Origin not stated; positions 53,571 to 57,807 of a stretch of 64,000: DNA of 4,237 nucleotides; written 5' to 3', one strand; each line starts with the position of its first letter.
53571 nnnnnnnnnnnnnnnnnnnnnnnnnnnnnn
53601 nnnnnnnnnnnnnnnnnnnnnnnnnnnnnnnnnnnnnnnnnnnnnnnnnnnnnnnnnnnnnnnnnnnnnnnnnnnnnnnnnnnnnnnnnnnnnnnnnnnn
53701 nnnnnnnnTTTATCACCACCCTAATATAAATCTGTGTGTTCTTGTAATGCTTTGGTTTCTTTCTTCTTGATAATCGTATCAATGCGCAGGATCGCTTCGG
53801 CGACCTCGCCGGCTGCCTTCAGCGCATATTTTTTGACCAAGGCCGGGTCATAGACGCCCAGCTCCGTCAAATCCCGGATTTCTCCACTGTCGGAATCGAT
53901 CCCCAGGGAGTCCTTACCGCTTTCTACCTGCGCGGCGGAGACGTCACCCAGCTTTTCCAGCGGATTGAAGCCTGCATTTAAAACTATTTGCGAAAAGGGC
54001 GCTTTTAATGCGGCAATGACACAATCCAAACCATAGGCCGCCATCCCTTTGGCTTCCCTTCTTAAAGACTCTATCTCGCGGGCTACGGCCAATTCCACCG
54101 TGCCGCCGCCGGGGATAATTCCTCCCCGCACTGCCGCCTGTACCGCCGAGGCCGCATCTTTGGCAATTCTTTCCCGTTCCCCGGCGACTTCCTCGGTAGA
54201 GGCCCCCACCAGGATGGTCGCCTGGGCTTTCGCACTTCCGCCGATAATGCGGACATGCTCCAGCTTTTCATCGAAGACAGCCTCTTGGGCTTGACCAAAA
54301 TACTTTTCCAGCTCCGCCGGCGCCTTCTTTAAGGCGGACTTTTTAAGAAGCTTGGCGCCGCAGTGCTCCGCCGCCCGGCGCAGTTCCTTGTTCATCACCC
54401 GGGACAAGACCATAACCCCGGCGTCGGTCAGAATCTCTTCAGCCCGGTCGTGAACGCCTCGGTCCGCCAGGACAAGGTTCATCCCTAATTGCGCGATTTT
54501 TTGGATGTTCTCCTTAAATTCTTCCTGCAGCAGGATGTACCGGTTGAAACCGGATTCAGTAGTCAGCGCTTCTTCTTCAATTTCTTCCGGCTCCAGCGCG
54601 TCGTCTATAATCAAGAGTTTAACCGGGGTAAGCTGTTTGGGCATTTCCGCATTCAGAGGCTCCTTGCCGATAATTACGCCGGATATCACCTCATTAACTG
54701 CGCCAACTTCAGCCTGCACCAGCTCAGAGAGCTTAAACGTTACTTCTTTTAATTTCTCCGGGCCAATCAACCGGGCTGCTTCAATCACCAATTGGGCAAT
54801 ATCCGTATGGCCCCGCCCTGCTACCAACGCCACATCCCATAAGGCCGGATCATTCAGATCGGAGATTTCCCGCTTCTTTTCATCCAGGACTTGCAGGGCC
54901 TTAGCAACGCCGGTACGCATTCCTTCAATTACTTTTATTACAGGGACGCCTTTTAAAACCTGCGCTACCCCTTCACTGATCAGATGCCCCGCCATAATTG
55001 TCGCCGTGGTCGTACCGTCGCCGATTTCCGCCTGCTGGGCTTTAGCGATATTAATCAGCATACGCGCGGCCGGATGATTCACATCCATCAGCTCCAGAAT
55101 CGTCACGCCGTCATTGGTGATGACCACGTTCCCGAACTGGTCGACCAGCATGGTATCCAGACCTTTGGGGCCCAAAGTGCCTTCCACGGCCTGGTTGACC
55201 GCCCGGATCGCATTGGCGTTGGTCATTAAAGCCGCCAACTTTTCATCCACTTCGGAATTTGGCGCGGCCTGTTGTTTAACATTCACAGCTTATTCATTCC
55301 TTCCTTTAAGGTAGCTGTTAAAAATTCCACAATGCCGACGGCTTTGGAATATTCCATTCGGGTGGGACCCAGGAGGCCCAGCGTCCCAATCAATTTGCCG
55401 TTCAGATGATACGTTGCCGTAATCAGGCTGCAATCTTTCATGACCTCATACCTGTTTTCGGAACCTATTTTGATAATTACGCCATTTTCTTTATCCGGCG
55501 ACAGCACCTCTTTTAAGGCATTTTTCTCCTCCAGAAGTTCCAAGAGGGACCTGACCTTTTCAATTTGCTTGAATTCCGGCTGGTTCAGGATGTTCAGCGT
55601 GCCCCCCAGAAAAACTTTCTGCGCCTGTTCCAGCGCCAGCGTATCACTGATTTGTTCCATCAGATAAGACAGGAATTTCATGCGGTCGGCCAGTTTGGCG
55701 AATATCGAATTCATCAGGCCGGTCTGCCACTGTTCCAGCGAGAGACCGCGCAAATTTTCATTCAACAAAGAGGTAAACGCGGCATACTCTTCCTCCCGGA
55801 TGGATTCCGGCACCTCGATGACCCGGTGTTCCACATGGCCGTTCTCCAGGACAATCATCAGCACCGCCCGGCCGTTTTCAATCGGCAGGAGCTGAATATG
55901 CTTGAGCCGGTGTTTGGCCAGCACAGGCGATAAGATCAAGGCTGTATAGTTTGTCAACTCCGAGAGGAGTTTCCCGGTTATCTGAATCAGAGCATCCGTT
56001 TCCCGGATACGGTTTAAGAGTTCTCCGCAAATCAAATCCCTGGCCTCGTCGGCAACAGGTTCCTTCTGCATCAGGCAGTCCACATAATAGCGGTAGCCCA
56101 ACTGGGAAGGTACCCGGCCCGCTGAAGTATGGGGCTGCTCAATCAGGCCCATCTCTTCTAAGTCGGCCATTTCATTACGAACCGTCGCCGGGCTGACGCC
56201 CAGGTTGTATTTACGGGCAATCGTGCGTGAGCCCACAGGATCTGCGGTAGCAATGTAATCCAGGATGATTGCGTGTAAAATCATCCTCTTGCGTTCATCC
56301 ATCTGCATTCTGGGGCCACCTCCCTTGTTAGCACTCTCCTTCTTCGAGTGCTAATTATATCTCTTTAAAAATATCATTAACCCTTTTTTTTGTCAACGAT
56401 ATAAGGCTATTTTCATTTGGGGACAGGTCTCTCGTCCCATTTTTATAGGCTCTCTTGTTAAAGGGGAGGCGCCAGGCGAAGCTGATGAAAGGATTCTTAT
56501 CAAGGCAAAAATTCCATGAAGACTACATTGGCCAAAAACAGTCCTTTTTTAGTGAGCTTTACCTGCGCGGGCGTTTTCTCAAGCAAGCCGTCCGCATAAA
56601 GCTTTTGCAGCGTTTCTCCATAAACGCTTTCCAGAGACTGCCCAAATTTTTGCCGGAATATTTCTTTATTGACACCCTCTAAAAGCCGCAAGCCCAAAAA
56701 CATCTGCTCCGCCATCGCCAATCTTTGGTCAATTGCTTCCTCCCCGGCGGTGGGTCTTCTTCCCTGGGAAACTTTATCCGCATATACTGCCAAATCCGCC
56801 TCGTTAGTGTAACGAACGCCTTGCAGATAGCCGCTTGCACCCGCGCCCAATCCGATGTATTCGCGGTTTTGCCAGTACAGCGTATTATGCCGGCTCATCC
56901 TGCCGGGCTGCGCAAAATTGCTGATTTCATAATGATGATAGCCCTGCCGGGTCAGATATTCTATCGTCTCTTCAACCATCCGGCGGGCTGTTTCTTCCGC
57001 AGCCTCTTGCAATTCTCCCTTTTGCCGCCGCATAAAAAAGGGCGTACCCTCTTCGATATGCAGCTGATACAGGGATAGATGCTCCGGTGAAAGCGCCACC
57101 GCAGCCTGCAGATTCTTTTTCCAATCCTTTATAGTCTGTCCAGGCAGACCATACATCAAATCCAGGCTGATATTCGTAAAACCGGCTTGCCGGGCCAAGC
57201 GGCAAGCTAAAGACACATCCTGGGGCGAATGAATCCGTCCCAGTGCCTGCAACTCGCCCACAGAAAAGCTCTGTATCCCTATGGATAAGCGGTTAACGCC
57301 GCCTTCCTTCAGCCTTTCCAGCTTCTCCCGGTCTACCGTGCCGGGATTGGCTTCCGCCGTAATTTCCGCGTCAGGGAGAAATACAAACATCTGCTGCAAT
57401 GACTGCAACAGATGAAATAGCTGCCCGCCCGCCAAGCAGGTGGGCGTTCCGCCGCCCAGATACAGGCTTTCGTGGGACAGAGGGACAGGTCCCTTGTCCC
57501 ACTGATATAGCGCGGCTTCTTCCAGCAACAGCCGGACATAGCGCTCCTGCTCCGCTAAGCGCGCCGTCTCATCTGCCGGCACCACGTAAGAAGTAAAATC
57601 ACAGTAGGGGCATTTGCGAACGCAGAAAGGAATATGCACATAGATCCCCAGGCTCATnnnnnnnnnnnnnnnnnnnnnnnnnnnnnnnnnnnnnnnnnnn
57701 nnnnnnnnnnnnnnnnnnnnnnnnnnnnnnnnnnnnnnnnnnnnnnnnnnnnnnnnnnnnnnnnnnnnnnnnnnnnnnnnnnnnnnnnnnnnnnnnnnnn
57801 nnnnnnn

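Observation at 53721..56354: Archaeal-type (thermosome-like) chaperonin embedded in the CIRCE/HrcA-controlled dnaK operon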

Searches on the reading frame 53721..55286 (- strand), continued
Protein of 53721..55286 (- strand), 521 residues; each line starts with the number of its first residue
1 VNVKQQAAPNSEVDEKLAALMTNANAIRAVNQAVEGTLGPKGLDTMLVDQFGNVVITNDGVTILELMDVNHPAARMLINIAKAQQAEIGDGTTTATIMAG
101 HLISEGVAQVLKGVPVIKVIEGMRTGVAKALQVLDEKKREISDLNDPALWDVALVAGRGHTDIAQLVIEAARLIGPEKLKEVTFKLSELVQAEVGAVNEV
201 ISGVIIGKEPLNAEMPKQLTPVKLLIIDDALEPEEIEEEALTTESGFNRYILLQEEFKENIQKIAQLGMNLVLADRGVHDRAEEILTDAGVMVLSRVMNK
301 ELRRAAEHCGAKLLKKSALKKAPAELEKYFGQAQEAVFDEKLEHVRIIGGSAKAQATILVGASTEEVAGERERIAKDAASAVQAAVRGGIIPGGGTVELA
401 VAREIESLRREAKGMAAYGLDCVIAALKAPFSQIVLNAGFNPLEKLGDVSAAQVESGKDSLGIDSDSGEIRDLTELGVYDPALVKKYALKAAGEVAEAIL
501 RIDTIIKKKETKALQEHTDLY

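Call 48: predict_structure(alignment_id=A1)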
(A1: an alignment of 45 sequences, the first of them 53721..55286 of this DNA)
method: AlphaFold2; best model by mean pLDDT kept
length: 521 residues; sequences in the alignment: 45
mean_pLDDT: 87.2   pTM: 0.83
mean pLDDT of the five models: 87.2, 84.0, 83.2, 78.8, 77.5
residues with pLDDT >= 90: 343; 70-90: 126; 50-70: 24; < 50: 28
segments of 3 or more residues with pLDDT < 50: 1-10, 504-521
pLDDT, mean of each block of 10 residues (from residue 1): 38 72 88 82 65 65 80 88 84 91 94 92 96 95 93 91 96 92 91 92 94 94 95 84 86 92 93 95 94 95 94 92 92 95 93 91 86 92 95 94 92 88 96 92 94 94 92 94 94 92 49 31 31
secondary structure, 60 per line:
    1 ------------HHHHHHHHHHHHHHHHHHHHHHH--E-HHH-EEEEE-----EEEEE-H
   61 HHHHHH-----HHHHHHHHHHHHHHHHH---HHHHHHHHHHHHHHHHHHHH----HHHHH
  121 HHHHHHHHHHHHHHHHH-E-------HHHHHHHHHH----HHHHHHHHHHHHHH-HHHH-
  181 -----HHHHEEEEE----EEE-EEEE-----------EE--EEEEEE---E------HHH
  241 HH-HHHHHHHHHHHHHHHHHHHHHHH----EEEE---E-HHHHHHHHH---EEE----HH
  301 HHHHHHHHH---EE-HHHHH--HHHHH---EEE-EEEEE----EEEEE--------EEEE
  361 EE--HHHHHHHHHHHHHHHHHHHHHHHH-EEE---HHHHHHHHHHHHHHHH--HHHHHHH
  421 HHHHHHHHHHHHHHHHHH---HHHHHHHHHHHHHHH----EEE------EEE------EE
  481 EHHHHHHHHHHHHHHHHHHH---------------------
elements in order: H13-35 E44-48 E54-58 H60-66 H72-88 H92-111 H116-137 H147-156 H161-174 H176-179 H186-189 E190-194 E199-201 E203-206 E222-227 H238-242 H244-266 E271-274 H280-288 E292-294 H299-309 H316-320 H323-327 E331-333 E335-339 E344-348 E357-362 H365-388 E390-392 H396-411 H414-438 H442-456 E461-463 E470-472 E479-481 H482-500
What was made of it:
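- On Group III chaperonin (bacterial thermosome-like Cpn60): The model has helices 238-242 and 244-266 (call 48).
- The AlphaFold2 model has pLDDT 87.2 and pTM 0.83 (call 48). The model is confident (call 48).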

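Call 50: fold_search(model_id=the predicted structure, library=pdb)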
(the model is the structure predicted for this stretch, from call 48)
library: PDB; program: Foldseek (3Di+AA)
matches with E <= 10: 747; with E <= 0.001: 572
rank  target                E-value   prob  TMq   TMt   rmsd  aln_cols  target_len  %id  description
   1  5x9v_A                3.6e-50  1.00  0.88  0.93   3.5       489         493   48  Crystal structure of group III chaperonin in the Closed state (released 2017-10-25)
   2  5x9u_A                1.1e-44  1.00  0.89  0.93   3.9       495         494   48  Crystal structure of group III chaperonin in the open state (released 2017-10-25)
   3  3kfb_A                1.1e-35  1.00  0.79  0.81   4.7       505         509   30  Crystal structure of a group II chaperonin from Methanococcus maripaludis (released 2010-06-23)
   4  3rus_A                2.1e-35  1.00  0.79  0.80   4.6       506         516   30  Crystal structure of Cpn-rls in complex with ADP from Methanococcus maripaludis (released 2012-01-04)
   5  1q3r_A                6.9e-35  1.00  0.80  0.81   4.4       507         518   31  Crystal structure of the chaperonin from Thermococcus strain KS-1 (nucleotide-free form of single mutant) (released 2004-01-27)
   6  5w79_A                8.3e-35  1.00  0.81  0.82   5.0       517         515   29  Crystal Structure of the Group II Chaperonin from Methanococcus Maripaludis, Cysteine-less mutant in the Apo State (released 2018-06-20)
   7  3izi_A                1.0e-34  1.00  0.82  0.83   4.5       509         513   30  Mm-cpn rls with ATP (released 2011-02-02)
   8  1q3s_A                1.8e-34  1.00  0.80  0.81   4.6       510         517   31  Crystal structure of the chaperonin from Thermococcus strain KS-1 (FormIII crystal complexed with ADP) (released 2004-01-27)
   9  1q2v_A                2.2e-34  1.00  0.81  0.82   4.4       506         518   31  Crystal structure of the chaperonin from Thermococcus strain KS-1 (nucleotide-free form) (released 2004-01-27)
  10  1a6d_B                2.6e-34  1.00  0.83  0.86   4.5       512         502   30  THERMOSOME FROM T. ACIDOPHILUM (released 1999-03-23)
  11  9rwp_A                2.6e-34  1.00  0.79  0.83   5.4       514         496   35  Ancestral Group II Chaperonin (ACII) Double-Ring in Closed Conformation (released 2025-12-10)
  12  9cpk_A                2.8e-34  1.00  0.80  0.81   4.7       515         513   30  D8 symmetry reconstruction of MmCPn in closed state (released 2025-07-30)
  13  3ruq_A                4.0e-34  1.00  0.80  0.80   4.6       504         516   30  Crystal structure of Cpn-WT in complex with ADP from Methanococcus maripaludis (released 2012-01-04)
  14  7nvm_A                4.2e-34  1.00  0.84  0.82   4.2       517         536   28  Human TRiC complex in closed state with nanobody Nb18, actin and PhLP2A bound (released 2022-03-02)
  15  7nvm_a                5.9e-34  1.00  0.84  0.82   4.2       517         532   27  Human TRiC complex in closed state with nanobody Nb18, actin and PhLP2A bound (released 2022-03-02)
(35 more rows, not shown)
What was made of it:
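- On Group III chaperonin (bacterial thermosome-like Cpn60): The AF2 model has pLDDT 87 and matches chaperonin subunits over about 490-520 columns (calls 48, 50). The best structural match is 5X9V (call 50).
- Closest known: Archaeal thermosomes and eukaryotic CCT. Same: TM-score is about 0.8 (call 50).
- Its best Foldseek PDB hits are 5X9V_A and 5X9U_A (TM 0.88-0.89 normalised to the query, 0.93 to the target), ahead of Group II at about 0.8 (call 50).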

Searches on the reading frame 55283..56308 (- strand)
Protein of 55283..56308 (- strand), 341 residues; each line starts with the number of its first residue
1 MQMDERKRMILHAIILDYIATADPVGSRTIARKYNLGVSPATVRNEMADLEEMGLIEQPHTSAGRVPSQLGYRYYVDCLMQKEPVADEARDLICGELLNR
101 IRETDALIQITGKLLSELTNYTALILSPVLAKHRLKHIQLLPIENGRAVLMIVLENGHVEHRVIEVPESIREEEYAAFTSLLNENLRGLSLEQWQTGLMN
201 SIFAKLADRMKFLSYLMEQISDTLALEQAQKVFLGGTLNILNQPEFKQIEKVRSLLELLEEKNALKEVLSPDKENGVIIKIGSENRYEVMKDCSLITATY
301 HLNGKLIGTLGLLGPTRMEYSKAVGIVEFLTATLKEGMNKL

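Call 3: search_protein_families(library=pfam, proteins=[window:55283-56308:-])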
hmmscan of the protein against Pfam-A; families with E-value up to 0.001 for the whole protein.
window:55283-56308:- (341 aa): 3 families
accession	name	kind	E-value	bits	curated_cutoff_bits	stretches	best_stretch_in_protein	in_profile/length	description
PF01628.27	HrcA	-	3.9e-68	230.1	22.2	1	105-324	1-215/215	HrcA protein C terminal domain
PF03444.21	HrcA_DNA-bdg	-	0.00023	21.2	21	1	6-70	5-68/79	Winged helix-turn-helix transcription repressor, HrcA DNA-binding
PF21715.3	CggR_N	-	0.0003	20.9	30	0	15-58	8-49/71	CggR N-terminal DNA binding domain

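Call 4: search_protein_families(library=ncbifam, proteins=[window:55283-56308:-])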
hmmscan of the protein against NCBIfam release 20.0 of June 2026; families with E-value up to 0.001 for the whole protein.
window:55283-56308:- (341 aa): 3 families
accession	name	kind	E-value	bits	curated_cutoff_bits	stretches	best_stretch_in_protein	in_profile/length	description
TIGR00331.1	hrcA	equivalog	2.3e-103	346.3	197.2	1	4-336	1-336/338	heat-inducible transcriptional repressor HrcA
NF003033.0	PRK03911.1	equivalog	7.5e-16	58.5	248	1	2-80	2-80/264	HrcA family transcriptional regulator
NF041397.1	TranRegGlpR_Halo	equivalog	0.00021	21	300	1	5-89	5-86/253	HTH-type transcriptional regulator GlpR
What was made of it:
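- On HrcA/CIRCE regulon: HrcA matches its equivalog model at 346 bits against a cutoff of 197 (call 4).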

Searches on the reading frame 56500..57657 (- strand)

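Call 3: search_protein_families(library=pfam, proteins=[window:56500-57657:-])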
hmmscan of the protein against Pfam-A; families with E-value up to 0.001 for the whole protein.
window:56500-57657:- (385 aa): 3 families
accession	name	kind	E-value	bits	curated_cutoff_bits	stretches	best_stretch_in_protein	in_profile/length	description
PF04055.27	Radical_SAM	-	2.1e-27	96.8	29.5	1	6-183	1-163/166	Radical SAM superfamily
PF06969.22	HemN_C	-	7.5e-15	55.2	24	1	313-375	5-67/67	HemN C-terminal domain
PF08369.16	PCP_red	-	0.00054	20.4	32.5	0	205-232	12-36/45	Proto-chlorophyllide reductase 57 kD subunit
